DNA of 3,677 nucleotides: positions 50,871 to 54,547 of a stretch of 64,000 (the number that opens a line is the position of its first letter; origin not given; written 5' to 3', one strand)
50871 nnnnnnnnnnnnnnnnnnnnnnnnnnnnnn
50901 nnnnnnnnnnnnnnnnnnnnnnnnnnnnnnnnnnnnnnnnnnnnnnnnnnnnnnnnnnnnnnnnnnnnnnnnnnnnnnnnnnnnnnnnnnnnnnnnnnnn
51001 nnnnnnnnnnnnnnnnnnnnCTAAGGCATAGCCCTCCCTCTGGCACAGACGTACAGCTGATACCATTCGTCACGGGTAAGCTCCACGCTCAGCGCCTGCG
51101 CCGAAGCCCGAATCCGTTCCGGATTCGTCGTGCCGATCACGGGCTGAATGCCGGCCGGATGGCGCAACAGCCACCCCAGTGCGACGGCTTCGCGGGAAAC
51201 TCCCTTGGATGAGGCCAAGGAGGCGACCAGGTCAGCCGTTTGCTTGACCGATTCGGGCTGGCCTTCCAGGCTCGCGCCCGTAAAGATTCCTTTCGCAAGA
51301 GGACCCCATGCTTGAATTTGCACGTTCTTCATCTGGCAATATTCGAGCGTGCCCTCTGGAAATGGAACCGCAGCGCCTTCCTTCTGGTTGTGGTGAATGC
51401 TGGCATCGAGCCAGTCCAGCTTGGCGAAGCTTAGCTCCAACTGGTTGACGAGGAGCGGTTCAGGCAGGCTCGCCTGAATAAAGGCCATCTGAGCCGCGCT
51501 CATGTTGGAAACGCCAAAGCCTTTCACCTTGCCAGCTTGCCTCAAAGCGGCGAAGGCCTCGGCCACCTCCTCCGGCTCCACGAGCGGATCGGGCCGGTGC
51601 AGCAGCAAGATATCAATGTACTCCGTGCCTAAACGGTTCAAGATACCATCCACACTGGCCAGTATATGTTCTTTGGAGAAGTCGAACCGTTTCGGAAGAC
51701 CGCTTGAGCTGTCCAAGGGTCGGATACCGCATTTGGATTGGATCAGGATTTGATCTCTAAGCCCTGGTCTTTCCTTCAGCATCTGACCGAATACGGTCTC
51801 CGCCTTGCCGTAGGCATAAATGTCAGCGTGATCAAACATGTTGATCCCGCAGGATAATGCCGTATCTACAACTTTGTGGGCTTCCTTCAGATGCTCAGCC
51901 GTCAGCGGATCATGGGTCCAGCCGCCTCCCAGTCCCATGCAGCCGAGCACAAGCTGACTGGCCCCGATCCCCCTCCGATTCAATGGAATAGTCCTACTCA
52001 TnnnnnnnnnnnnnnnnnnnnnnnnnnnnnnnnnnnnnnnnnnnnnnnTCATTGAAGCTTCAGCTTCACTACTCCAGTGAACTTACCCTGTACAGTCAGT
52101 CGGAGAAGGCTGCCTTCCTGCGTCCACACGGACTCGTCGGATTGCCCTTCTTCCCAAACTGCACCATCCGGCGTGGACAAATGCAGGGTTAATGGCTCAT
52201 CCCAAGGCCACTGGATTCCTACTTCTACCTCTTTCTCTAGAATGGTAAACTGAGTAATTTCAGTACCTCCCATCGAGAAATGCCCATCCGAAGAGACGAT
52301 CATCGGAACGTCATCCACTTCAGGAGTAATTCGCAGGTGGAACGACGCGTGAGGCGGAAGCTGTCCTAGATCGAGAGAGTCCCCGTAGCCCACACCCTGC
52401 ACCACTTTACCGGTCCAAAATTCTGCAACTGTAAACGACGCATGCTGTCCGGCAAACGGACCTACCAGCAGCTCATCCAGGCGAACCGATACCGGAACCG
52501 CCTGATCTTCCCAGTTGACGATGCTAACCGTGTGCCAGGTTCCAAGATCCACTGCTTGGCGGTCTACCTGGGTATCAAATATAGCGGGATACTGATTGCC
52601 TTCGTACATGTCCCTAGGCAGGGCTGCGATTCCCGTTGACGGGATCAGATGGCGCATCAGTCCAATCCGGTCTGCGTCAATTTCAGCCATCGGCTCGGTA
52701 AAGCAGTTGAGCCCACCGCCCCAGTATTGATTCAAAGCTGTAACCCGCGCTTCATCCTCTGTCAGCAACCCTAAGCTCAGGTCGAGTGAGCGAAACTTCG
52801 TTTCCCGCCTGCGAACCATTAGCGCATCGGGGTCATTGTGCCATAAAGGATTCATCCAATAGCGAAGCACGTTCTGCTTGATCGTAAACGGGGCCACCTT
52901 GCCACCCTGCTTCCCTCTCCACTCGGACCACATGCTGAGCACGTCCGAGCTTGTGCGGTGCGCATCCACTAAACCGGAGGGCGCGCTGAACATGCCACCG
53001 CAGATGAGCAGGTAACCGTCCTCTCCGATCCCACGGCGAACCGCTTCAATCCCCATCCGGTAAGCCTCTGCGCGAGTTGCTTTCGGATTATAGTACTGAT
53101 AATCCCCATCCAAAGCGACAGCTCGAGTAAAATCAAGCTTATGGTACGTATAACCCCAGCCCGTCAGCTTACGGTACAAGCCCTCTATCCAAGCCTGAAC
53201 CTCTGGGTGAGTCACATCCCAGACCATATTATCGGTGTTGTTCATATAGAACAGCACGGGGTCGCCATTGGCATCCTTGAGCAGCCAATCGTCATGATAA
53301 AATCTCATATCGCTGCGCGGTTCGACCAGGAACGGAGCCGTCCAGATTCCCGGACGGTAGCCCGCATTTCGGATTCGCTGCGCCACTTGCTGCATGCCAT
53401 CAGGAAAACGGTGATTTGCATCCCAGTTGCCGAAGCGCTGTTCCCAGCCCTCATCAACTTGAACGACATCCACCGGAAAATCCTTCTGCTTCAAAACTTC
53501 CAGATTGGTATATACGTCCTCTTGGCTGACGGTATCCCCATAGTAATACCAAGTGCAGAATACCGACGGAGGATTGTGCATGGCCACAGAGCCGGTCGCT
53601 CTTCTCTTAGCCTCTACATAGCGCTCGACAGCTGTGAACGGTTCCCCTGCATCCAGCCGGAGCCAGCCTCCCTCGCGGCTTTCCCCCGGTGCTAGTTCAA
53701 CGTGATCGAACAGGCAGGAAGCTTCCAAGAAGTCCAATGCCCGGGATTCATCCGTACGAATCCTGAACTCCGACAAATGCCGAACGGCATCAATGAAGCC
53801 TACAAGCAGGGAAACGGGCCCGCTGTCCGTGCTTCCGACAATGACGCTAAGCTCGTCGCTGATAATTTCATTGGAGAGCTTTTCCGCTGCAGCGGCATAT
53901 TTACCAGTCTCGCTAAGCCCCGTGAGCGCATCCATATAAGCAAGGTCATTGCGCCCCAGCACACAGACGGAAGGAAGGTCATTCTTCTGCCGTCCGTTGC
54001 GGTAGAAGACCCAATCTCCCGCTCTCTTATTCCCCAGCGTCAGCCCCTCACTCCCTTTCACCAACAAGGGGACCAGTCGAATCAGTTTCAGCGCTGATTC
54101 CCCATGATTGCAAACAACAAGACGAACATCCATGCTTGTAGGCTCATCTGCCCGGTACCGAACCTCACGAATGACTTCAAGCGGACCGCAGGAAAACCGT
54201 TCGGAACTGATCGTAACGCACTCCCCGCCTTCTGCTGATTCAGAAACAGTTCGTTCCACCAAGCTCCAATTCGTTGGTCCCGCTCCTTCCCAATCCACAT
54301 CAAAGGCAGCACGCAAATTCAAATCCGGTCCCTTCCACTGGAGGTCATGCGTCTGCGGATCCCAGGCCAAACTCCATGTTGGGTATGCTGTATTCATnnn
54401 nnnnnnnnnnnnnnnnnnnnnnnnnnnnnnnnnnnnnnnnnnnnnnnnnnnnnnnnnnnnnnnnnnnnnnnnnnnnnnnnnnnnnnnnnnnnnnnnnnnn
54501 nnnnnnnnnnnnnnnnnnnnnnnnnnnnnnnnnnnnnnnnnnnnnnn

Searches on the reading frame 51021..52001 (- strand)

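Call 48: search_protein_families(library=pfam, proteins=[window:51021-52001:-], max_evalue=0.00001)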
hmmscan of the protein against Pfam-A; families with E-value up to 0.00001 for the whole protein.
window:51021-52001:- (326 aa): 1 family
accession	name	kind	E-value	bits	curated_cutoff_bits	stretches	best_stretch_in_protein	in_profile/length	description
PF00248.27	Aldo_ket_red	-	8.1e-61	206.1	24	1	17-316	2-286/291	Aldo/keto reductase family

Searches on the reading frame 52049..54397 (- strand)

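Call 48: search_protein_families(library=pfam, proteins=[window:52049-54397:-], max_evalue=0.00001)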
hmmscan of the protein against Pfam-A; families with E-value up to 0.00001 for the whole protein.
window:52049-54397:- (782 aa): 2 families
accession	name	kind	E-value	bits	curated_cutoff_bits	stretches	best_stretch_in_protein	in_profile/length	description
PF01055.32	Glyco_hydro_31_2nd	-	2.7e-12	47.1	23.5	1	281-432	14-165/328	Glycosyl hydrolases family 31 TIM-barrel domain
PF02065.24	Melibiase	-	2.2e-11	43.8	27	1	304-450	67-219/347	Melibiase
